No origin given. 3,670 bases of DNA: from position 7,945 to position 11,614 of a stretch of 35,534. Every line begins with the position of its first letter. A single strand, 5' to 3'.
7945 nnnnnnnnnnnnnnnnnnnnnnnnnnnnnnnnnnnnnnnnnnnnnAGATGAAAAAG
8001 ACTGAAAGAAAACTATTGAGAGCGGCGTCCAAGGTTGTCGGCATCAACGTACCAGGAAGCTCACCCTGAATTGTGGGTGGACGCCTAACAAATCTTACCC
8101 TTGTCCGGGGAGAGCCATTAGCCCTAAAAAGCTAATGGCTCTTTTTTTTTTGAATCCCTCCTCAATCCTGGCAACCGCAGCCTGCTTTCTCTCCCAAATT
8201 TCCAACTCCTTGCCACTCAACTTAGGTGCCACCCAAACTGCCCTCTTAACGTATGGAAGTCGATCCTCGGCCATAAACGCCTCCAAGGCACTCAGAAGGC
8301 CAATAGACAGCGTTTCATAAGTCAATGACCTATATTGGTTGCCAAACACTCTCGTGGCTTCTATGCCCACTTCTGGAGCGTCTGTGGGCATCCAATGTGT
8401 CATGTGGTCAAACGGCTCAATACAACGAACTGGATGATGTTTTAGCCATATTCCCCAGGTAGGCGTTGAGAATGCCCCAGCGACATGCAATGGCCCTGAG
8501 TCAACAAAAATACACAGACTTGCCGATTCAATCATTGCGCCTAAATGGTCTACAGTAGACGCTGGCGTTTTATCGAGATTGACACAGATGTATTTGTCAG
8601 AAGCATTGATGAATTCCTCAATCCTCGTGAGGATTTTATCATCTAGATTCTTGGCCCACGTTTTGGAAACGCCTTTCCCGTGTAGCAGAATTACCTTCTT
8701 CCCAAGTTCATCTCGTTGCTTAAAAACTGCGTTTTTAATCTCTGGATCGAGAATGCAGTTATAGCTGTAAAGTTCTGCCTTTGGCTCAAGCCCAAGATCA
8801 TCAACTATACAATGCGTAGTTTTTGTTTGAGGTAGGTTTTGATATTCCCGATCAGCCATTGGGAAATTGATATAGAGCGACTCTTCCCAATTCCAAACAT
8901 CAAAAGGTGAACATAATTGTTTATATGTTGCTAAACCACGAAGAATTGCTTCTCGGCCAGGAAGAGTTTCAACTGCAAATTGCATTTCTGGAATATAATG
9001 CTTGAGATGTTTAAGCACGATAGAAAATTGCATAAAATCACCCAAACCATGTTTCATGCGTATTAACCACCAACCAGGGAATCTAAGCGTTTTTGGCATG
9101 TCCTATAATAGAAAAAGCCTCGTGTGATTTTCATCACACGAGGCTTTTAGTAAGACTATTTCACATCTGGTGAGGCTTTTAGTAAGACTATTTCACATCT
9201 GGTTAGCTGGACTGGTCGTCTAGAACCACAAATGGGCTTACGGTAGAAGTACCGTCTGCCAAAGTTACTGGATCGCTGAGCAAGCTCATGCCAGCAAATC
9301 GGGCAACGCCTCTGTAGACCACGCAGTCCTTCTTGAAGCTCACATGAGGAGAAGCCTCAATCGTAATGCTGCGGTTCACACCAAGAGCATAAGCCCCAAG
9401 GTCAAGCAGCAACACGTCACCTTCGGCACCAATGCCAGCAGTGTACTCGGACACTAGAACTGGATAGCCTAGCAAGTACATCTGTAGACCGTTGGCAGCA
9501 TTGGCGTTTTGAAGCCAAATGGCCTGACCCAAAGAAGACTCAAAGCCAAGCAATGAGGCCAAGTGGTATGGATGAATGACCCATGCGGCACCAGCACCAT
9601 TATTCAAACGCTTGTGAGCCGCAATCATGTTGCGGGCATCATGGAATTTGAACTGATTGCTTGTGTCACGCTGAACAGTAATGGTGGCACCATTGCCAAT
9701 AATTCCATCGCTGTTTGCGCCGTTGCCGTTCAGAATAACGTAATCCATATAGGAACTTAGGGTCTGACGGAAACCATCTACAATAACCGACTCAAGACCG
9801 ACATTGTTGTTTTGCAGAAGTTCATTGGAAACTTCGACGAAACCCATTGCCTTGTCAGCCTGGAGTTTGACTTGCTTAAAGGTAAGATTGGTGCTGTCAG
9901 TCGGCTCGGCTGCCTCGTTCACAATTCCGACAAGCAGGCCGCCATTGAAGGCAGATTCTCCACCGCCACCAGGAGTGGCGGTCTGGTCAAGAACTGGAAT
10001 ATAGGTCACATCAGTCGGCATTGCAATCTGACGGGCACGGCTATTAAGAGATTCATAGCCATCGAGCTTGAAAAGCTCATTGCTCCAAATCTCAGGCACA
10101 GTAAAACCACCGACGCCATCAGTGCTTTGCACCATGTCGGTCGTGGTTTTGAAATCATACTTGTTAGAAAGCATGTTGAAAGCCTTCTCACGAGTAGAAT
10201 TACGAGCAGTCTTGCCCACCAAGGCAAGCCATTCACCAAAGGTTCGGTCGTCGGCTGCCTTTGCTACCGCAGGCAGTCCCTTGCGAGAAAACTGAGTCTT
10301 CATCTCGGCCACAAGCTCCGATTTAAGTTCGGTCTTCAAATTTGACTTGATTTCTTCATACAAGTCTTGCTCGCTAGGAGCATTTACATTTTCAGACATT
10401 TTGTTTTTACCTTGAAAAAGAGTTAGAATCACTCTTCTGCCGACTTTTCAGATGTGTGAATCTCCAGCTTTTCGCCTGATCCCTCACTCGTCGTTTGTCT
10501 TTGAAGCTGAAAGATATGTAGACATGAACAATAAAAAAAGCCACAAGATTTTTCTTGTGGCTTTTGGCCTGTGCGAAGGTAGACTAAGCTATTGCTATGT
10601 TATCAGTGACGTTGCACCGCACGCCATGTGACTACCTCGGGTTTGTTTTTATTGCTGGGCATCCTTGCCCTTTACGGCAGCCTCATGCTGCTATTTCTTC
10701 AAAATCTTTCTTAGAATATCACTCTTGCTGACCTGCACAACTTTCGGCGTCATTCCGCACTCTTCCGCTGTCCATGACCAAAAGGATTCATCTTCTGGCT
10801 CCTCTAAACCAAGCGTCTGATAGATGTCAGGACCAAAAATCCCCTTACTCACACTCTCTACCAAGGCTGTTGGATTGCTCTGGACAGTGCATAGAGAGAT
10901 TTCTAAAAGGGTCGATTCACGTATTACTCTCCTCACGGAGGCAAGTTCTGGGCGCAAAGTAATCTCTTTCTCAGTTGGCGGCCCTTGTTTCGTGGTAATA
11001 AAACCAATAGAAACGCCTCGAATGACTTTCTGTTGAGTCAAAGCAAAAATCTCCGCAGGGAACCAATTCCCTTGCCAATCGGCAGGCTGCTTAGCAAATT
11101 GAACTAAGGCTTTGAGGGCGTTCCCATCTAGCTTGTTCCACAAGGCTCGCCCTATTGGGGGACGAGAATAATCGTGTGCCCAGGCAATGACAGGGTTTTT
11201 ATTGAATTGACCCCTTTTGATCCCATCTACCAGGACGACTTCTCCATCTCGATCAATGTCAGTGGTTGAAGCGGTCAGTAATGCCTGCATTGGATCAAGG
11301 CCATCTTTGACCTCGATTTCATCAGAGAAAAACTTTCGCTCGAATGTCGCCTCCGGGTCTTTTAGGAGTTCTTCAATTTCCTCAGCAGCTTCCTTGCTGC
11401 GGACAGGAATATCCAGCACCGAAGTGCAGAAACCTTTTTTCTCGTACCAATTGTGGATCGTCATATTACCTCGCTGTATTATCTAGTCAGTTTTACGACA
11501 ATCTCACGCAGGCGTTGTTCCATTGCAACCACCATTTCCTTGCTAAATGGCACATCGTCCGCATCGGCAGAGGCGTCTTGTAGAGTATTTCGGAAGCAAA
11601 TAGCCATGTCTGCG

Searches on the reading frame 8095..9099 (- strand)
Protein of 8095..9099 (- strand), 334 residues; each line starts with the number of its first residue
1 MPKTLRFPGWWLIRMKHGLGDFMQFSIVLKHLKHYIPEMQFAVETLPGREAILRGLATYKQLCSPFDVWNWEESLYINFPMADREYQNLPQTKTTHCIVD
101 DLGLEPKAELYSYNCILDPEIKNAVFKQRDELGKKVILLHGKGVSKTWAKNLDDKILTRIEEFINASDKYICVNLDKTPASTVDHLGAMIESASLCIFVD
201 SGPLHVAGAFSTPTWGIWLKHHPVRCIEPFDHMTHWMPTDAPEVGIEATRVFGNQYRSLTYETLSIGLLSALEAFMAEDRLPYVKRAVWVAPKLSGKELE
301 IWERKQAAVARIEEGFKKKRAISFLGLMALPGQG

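Call 12: search_protein_families(library=pfam, proteins=[window:8095-9099:-], max_evalue=0.01)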
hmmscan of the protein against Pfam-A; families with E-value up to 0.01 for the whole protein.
window:8095-9099:- (334 aa): 1 family
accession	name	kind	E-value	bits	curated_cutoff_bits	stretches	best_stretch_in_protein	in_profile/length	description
PF01075.23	Glyco_transf_9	-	1.4e-06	28.3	22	1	153-225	150-216/247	Glycosyltransferase family 9 (heptosyltransferase)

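Call 26: search_protein_families(library=phrogs, proteins=[window:8095-9099:-], max_evalue=0.001)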
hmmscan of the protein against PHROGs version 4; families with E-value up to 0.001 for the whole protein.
window:8095-9099:- (334 aa): 1 family
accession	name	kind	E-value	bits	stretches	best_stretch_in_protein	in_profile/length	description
phrog_24975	-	unknown function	0.00016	21.6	0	186-224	205-243/509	-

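Call 53: search_protein_families(library=ncbifam, proteins=[window:8095-9096:-], max_evalue=0.01)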
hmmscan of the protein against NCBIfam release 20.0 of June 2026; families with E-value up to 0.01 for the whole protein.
window:8095-9096:- (333 aa): 3 families
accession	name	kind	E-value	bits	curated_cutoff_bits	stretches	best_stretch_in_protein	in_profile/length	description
NF007742.0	PRK10422.1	equivalog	0.00017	20.5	467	1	181-213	252-284/352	lipopolysaccharide core heptosyltransferase RfaQ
TIGR02201.1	heptsyl_trn_III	equivalog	0.00024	20.3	170.2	1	181-214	250-283/344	putative lipopolysaccharide heptosyltransferase III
TIGR02193.1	heptsyl_trn_I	equivalog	0.0035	16.6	185.3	0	177-224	241-288/320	lipopolysaccharide heptosyltransferase I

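Call 76: find_homologous_proteins(query=window:8095-9096:-, max_evalue=0.001)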
Query window:8095-9096:- (333 aa): 34 proteins with E <= 0.001 among 2920 candidates.
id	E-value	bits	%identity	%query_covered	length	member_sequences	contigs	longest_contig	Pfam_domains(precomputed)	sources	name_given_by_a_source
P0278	3.4e-219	745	100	96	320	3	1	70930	PF01075.24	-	-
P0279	2.7e-28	117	33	68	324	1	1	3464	PF01075.24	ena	-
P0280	6.6e-27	113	30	80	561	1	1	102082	PF13489.13,PF13649.13,PF08241.19,PF01075.24,PF08242.19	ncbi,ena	-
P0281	1.9e-26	111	28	81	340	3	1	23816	PF01075.24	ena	-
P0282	2.1e-26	111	30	78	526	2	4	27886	PF13489.13,PF13649.13,PF08241.19,PF01075.24,PF08242.19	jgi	jgi:SAM-dependent methyltransferase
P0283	9.3e-26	109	28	85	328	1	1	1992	PF01075.24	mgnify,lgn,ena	mgnify:CR=1 FL=1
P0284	1.5e-25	108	33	75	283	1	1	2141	-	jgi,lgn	jgi:ADP-heptose:LPS heptosyltransferase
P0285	2.1e-25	108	29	79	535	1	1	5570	PF13489.13,PF13649.13,PF08241.19,PF01075.24,PF08242.19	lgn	-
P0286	2.2e-25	108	29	89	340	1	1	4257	PF01075.24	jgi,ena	jgi:ADP-heptose:LPS heptosyltransferase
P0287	3.6e-25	107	28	79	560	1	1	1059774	PF13847.13,PF13489.13,PF13649.13,PF08241.19,PF01075.24,PF08242.19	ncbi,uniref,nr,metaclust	ncbi:methyltransferase domain-containing protein [Schlesneria paludicola]|uniref:methyltransferase d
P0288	8.5e-25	106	29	80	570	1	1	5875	PF13847.13,PF13489.13,PF13649.13,PF08241.19,PF01075.24,PF08242.19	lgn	-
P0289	1.0e-24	106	29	76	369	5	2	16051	PF01075.24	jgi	jgi:ADP-heptose:LPS heptosyltransferase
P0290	3.6e-24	104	28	69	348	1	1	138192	PF01075.24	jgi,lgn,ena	-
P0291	4.1e-24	104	27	90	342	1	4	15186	PF01075.24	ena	-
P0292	4.9e-24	103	26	83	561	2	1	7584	PF13489.13,PF13649.13,PF08241.19,PF01075.24,PF08242.19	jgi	jgi:SAM-dependent methyltransferase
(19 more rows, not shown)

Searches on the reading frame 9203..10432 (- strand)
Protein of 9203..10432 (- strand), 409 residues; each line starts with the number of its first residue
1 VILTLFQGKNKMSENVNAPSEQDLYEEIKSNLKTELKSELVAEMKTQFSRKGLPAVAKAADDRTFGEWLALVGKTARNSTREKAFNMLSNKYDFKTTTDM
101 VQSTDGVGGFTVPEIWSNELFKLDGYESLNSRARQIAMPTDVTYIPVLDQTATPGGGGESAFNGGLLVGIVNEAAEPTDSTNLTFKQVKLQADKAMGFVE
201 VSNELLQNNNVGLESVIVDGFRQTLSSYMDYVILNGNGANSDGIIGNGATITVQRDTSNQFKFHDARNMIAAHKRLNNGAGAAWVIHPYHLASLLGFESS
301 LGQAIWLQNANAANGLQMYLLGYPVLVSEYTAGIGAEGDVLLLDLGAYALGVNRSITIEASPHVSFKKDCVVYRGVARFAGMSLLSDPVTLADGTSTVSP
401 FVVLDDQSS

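Call 12: search_protein_families(library=pfam, proteins=[window:9203-10432:-], max_evalue=0.01)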
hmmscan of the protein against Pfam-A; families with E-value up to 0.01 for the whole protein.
window:9203-10432:- (409 aa): 1 family
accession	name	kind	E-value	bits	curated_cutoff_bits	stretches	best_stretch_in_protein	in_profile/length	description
PF05065.19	Phage_capsid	-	1.8e-32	113.3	24.2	1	108-389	1-275/280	Phage capsid family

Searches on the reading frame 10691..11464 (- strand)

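Call 12: search_protein_families(library=pfam, proteins=[window:10691-11464:-], max_evalue=0.01)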
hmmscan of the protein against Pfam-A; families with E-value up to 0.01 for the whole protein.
window:10691-11464:- (257 aa): 1 family
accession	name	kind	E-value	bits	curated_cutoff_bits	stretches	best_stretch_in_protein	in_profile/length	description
PF04586.22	Peptidase_S78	-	0.0022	18.6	21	1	138-206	95-156/165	Caudovirus prohead serine protease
